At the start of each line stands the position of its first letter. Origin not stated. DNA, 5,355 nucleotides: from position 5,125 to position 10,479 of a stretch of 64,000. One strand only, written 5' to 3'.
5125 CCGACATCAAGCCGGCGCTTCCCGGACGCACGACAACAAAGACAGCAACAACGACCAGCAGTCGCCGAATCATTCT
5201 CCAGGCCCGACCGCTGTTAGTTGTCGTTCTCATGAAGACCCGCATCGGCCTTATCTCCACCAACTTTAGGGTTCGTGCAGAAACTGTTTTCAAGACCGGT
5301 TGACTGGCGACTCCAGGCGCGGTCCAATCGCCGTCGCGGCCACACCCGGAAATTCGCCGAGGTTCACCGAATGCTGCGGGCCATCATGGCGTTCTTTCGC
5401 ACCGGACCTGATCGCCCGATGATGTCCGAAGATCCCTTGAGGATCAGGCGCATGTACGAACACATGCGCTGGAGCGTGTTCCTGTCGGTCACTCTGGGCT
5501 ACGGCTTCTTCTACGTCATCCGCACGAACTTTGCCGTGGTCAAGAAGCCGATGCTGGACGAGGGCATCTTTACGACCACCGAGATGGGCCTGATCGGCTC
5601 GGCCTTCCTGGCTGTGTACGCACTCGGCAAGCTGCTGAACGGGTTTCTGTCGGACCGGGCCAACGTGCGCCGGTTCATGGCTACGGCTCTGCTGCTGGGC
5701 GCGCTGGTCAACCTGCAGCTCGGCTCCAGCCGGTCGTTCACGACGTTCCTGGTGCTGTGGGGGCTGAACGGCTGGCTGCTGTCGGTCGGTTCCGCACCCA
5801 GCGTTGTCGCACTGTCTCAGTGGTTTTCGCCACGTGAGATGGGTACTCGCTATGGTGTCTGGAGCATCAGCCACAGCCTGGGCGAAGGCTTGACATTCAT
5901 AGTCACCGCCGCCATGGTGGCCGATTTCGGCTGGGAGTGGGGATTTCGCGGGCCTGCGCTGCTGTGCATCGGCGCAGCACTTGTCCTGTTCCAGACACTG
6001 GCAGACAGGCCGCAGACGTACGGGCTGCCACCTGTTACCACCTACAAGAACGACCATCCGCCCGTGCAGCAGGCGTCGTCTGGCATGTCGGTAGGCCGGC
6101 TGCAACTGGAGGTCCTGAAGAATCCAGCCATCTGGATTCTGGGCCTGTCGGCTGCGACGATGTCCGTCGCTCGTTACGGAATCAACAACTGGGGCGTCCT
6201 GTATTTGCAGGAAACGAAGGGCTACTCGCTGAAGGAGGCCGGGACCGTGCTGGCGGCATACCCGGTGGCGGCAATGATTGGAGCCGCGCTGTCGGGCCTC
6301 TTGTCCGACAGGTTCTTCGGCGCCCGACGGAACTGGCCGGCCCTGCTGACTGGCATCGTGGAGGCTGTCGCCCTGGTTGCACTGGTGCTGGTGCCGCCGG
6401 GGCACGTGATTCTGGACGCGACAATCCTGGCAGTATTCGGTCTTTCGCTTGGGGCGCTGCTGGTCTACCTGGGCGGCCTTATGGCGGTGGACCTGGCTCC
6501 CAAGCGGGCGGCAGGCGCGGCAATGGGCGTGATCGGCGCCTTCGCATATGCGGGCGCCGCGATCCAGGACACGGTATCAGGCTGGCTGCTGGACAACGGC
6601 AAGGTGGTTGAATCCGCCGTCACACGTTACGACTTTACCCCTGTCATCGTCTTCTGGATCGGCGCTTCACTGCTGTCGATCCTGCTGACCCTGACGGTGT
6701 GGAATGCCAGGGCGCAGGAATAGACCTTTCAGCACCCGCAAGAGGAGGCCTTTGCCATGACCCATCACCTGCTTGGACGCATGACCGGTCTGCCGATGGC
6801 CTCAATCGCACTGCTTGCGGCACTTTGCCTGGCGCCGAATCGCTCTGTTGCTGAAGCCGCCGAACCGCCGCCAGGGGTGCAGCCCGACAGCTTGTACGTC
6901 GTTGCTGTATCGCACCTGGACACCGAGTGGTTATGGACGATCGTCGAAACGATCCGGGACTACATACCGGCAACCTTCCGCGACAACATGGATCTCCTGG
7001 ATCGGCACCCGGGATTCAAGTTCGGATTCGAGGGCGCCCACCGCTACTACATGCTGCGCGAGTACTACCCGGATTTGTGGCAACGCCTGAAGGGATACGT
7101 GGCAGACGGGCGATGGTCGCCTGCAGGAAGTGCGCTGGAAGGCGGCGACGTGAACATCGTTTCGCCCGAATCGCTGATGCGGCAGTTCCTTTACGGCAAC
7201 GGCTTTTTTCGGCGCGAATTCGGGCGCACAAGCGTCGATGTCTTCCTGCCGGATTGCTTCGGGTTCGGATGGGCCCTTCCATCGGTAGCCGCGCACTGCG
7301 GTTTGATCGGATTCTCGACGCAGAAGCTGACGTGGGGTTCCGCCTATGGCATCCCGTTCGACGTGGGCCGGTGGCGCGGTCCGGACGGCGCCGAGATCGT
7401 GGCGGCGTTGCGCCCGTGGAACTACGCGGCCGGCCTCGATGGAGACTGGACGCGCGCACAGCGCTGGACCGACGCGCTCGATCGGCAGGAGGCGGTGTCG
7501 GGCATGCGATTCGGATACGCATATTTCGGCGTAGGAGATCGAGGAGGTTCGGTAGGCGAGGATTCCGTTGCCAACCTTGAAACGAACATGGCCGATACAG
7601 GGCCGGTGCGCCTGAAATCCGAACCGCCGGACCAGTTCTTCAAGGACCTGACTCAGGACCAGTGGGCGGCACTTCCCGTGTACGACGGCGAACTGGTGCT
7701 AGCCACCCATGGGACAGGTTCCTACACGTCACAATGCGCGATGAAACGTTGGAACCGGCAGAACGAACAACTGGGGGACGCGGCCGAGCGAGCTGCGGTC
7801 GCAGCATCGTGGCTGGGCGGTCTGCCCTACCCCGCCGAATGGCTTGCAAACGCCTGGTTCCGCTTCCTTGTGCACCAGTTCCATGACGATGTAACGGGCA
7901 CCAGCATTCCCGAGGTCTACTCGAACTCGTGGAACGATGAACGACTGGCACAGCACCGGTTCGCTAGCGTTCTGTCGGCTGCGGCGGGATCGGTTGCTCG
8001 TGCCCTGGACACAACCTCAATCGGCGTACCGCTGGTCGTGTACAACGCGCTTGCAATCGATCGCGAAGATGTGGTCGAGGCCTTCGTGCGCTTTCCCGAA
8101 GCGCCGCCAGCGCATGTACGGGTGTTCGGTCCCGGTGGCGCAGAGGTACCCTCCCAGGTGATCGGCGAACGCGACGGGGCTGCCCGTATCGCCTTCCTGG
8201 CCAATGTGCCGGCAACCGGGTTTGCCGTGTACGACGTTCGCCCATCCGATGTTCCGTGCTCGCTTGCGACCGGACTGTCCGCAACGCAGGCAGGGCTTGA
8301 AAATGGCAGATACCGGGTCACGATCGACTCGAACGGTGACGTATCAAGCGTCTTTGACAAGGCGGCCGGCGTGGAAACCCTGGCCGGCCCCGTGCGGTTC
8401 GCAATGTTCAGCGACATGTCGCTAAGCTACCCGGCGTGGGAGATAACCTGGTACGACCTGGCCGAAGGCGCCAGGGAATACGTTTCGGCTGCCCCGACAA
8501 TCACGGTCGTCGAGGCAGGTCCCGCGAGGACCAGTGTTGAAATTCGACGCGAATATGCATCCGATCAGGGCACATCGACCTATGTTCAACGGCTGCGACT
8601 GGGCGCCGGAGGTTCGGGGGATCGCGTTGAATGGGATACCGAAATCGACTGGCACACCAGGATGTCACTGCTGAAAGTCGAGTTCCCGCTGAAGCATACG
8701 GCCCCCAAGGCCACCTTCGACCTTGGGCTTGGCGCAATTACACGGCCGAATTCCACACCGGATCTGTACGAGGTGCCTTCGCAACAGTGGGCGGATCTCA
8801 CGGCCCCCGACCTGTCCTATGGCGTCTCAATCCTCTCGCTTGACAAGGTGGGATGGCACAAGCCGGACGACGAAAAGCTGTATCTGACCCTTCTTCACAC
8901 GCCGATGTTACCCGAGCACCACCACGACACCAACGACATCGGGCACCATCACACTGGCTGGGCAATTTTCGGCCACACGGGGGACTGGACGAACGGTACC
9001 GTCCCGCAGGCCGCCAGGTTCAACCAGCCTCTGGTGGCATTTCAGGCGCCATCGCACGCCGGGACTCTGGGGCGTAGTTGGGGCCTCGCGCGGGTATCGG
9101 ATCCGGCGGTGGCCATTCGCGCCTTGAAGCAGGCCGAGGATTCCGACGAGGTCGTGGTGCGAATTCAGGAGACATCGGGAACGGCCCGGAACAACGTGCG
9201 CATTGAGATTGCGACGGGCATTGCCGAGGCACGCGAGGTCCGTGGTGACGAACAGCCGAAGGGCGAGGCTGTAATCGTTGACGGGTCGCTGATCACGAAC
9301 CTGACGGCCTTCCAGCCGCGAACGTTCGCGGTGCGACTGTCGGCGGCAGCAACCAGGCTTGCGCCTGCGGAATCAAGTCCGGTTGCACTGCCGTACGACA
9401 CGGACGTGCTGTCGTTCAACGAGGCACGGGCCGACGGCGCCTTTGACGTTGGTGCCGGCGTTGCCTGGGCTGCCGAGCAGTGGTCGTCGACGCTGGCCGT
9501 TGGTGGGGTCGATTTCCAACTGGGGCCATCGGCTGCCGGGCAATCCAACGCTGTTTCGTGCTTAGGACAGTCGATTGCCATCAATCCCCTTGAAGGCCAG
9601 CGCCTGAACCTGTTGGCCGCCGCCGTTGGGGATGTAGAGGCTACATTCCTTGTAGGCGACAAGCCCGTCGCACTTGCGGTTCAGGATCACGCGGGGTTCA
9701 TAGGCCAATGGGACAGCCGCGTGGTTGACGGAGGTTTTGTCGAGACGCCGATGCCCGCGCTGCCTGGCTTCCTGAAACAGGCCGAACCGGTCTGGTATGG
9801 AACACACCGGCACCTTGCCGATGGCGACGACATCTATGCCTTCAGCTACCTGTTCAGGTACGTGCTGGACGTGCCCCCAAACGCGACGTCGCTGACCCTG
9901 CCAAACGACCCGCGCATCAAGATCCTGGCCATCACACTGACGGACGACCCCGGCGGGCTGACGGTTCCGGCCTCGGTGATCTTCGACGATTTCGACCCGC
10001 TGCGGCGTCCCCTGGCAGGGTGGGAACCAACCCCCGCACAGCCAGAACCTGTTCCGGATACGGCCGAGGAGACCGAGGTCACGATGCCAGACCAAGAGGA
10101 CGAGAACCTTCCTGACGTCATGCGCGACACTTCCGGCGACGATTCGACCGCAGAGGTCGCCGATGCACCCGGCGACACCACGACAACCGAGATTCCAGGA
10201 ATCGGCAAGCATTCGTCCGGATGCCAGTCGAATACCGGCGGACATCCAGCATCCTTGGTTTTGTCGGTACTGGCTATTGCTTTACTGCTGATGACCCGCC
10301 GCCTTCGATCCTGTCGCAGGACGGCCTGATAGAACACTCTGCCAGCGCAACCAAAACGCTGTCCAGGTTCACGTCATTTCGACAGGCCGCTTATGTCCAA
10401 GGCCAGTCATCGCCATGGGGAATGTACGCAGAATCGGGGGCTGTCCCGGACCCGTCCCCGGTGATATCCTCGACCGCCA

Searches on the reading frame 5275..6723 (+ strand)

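Call 36: search_protein_families(library=pfam, proteins=[window:5275-6723:+], max_evalue=0.00001)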
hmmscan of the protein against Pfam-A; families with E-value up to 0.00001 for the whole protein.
window:5275-6723:+ (482 aa): 2 families
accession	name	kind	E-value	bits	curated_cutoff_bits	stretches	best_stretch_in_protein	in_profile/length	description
PF07690.21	MFS_1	-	8.5e-43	147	33.4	1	73-430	2-345/347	Major Facilitator Superfamily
PF12832.13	MFS_1_like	-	1.5e-07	31.2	25.2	0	309-472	24-180/373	MFS_1 like family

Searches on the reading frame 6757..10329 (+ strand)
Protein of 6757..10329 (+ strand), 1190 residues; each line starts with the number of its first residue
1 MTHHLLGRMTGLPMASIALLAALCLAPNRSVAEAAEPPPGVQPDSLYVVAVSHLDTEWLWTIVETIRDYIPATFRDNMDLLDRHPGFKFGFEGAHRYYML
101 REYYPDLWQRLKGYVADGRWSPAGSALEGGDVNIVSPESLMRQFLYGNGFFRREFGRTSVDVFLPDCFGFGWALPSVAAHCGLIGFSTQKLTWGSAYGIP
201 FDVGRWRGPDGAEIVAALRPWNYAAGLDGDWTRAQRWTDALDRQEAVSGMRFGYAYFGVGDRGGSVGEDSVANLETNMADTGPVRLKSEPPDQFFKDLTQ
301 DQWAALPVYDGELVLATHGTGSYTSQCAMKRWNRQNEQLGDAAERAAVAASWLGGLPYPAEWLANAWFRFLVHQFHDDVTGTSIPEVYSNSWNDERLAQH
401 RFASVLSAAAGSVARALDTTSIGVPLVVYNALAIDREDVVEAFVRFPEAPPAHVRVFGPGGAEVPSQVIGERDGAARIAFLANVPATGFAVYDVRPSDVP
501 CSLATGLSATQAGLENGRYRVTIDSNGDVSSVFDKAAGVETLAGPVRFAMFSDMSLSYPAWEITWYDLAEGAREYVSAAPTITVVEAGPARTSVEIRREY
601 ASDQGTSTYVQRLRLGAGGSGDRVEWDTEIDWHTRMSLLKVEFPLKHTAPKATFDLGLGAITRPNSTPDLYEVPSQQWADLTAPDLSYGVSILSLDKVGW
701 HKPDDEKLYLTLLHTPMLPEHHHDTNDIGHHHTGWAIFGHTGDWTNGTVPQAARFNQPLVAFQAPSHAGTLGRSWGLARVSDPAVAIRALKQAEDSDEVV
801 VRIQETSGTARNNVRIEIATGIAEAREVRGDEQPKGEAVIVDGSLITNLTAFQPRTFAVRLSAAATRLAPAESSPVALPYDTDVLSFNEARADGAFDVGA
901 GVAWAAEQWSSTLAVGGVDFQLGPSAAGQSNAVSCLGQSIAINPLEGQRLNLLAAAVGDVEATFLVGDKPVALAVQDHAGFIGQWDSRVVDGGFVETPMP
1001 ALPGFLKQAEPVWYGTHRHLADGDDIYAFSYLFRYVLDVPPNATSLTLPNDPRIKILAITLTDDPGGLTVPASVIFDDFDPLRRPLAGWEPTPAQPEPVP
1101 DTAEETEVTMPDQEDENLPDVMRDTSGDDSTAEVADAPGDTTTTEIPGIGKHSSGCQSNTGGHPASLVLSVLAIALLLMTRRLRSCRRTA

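Call 36: search_protein_families(library=pfam, proteins=[window:6757-10329:+], max_evalue=0.00001)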
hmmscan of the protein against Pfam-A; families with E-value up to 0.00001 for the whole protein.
window:6757-10329:+ (1190 aa): 4 families
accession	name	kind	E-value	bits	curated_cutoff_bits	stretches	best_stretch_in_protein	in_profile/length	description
PF01074.27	Glyco_hydro_38N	-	2.7e-47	161.9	25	1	46-305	2-265/270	Glycosyl hydrolases family 38 N-terminal domain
PF07748.19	Glyco_hydro_38C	-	2e-31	110.3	25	1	514-721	1-205/206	Glycosyl hydrolases family 38 C-terminal domain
PF09261.16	Alpha-mann_mid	-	1.3e-14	54.5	31.1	1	320-394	4-77/96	Alpha mannosidase middle domain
PF17677.7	Glyco_hydro38C2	-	2.8e-07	31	22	1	785-857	2-72/72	Glycosyl hydrolases family 38 C-terminal beta sandwich domain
